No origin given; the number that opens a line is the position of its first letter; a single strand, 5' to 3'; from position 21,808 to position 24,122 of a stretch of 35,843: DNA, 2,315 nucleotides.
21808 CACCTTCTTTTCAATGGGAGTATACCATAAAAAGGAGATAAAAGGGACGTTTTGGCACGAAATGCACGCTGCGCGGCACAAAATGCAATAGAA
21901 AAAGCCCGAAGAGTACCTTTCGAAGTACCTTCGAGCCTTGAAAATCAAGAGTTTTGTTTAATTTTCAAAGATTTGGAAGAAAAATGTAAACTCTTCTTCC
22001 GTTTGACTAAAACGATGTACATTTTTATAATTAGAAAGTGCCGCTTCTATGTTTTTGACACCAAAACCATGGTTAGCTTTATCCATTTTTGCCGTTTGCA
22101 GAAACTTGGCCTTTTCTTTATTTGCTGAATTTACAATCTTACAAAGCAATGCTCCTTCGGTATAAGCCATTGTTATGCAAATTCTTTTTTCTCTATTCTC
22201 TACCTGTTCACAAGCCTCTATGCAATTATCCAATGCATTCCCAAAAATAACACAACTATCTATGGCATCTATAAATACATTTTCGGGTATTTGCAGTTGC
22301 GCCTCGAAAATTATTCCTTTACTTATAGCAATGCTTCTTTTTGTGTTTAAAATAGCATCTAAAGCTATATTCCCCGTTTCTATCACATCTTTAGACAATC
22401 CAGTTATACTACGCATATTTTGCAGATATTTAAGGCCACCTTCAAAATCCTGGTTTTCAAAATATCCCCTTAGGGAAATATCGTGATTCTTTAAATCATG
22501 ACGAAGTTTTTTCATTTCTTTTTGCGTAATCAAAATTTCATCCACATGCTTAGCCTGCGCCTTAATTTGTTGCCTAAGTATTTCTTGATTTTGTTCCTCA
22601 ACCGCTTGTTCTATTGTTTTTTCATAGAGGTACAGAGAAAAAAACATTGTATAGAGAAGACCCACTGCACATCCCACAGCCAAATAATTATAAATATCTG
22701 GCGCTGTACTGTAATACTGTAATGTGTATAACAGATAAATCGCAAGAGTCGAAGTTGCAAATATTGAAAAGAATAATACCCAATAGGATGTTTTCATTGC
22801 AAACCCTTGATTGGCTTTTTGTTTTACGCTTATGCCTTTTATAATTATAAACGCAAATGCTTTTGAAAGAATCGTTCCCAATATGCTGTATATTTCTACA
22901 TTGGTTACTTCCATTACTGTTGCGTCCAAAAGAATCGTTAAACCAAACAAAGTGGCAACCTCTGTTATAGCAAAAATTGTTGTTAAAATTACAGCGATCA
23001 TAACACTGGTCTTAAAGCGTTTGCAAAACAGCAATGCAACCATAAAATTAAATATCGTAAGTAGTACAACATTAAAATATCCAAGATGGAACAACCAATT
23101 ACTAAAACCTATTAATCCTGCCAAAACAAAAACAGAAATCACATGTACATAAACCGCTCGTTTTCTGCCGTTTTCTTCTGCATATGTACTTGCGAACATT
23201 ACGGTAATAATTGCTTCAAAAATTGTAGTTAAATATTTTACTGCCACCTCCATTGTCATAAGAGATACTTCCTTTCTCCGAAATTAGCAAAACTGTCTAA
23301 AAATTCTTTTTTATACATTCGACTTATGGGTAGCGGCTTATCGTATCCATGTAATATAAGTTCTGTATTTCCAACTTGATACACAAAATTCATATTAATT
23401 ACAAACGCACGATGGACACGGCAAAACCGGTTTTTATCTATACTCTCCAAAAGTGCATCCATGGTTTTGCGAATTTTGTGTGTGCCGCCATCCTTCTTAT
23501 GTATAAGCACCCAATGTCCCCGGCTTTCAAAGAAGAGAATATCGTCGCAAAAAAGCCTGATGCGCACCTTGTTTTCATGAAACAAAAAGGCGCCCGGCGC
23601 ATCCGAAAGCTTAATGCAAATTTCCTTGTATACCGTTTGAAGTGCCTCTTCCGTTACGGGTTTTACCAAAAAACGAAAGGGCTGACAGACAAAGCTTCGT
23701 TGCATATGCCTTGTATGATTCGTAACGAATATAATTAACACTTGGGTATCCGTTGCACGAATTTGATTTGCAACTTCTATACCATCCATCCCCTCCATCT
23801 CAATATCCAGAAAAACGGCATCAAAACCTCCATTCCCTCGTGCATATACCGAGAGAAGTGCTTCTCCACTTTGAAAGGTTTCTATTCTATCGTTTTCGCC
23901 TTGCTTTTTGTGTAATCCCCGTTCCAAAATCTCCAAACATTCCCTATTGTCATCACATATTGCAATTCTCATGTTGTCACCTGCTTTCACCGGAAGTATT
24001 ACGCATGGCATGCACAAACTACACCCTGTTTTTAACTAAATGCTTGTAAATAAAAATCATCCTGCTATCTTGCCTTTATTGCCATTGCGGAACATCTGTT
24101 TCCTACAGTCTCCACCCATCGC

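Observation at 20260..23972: Agr-type quorum-sensing cassette with an intact AgrB, no recognisable AgrD, and a 317-aa secreted protein in the AgrD slot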

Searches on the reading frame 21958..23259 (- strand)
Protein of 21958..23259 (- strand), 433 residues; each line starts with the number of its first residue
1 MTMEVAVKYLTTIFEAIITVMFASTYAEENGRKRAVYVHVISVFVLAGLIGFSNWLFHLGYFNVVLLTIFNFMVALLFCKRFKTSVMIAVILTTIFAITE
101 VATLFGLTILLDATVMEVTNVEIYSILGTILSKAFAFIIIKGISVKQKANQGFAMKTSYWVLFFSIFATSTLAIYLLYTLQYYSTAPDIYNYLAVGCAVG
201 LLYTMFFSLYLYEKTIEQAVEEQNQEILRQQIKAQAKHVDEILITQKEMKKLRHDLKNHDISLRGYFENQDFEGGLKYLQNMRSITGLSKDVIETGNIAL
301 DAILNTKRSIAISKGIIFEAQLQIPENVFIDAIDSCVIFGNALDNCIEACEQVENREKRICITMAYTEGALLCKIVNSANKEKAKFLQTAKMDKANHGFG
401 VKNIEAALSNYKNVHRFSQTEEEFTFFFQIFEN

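Call 3: search_protein_families(library=pfam, proteins=[window:21958-23259:-], max_evalue=0.1)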
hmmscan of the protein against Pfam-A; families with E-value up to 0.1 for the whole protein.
window:21958-23259:- (433 aa): 2 families
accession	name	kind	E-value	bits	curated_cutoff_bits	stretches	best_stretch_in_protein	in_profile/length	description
PF14501.12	HATPase_c_5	-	8.1e-22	77.5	22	1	331-426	2-97/102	GHKL domain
PF11431.13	Transport_MerF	-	0.075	13.4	24.3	0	45-79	6-37/45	Membrane transport protein MerF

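Call 4: search_protein_families(library=ncbifam, proteins=[window:21958-23259:-], max_evalue=0.1)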
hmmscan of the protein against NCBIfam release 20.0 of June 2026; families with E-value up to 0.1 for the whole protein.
window:21958-23259:- (433 aa): 2 families
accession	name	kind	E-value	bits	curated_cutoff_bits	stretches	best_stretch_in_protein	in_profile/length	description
NF046015.1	HisKinAgrCStaph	equivalog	1.7e-10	40.7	500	1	44-415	27-400/414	quorum-sensing sensor histidine kinase AgrC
NF042423.1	oxyalk_red_Shew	equivalog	0.024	13.7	580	1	336-402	243-310/331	2-alkyl-3-oxoalkanoate reductase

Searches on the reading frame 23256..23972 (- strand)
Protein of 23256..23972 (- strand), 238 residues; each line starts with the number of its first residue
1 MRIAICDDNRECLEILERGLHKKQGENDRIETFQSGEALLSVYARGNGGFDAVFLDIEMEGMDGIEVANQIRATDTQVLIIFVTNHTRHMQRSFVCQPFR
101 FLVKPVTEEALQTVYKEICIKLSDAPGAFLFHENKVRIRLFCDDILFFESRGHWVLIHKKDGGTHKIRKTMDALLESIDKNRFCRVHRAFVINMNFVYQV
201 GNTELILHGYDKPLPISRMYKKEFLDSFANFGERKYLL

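Call 3: search_protein_families(library=pfam, proteins=[window:23256-23972:-], max_evalue=0.1)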
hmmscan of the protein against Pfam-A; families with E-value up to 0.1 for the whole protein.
window:23256-23972:- (238 aa): 2 families
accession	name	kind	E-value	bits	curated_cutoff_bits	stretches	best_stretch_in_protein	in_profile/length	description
PF00072.30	Response_reg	-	4.5e-18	65.9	30.2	1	3-114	1-109/111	Response regulator receiver domain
PF04397.21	LytTR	-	3.7e-15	56.4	22.6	1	139-225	5-94/98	LytTr DNA-binding domain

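Call 4: search_protein_families(library=ncbifam, proteins=[window:23256-23972:-], max_evalue=0.1)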
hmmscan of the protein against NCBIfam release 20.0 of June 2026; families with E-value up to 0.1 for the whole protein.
window:23256-23972:- (238 aa): 71 families (the best 25 are shown)
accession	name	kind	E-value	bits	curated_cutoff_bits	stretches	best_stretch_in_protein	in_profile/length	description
NF008677.0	PRK11697.1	equivalog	5.4e-13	48.8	246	1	1-226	2-233/238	two-component system response regulator BtsR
NF010684.1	PRK14084.1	equivalog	1.8e-12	47.6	375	2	48-119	45-116/254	response regulator transcription factor LytR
NF051850.1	RespRegRprY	equivalog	7.9e-10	38.5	370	1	1-111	5-112/234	response regulator transcription factor RprY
NF008318.0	PRK11107.1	equivalog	5.1e-09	34.7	890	1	2-117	669-783/920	two-component sensor histidine kinase BarA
NF046049.1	quorum_RR_AgrA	equivalog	6.6e-09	35.7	400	1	1-206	1-219/238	quorum-sensing response regulator AgrA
NF052313.1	T9SS_RR_PorX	equivalog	1.1e-07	31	300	1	28-113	25-110/513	T9SS response regulator signal transducer PorX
TIGR01818.1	ntrC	equivalog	1.8e-07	30.3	558.6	1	3-107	1-102/463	nitrogen regulation protein NR(I)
TIGR02875.1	spore_0_A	equivalog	2.5e-07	30.2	200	1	1-118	3-121/262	sporulation transcription factor Spo0A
NF053854.1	RespRegPhoBBctds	equivalog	3.4e-07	29.8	270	1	3-86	1-80/225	two-component system response regulator PhoB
NF046022.1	RespRegCpdRBruc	equivalog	6.7e-07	29.3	180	1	2-86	3-82/120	cell cycle two-component system response regulator CpdR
NF008469.0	PRK11361.1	equivalog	1.1e-06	27.6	714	1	2-113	6-114/461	acetoacetate metabolism transcriptional regulator AtoC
NF007005.1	PRK09468.1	equivalog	5.3e-06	26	331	1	2-94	5-92/237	osmolarity response regulator transcription factor OmpR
TIGR01387.1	cztR_silR_copR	subfamily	7.9e-06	25.7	279.2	1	4-106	2-101/218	heavy metal response regulator transcription factor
NF011695.0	PRK15115.1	equivalog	8.3e-06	24.8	763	1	4-117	10-120/445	two-component system response regulator GlrR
NF033120.0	vanR_FM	exception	8.8e-06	25.5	460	1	3-92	6-89/231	vancomycin resistance response regulator transcription factor, VanR-F/VanR-M family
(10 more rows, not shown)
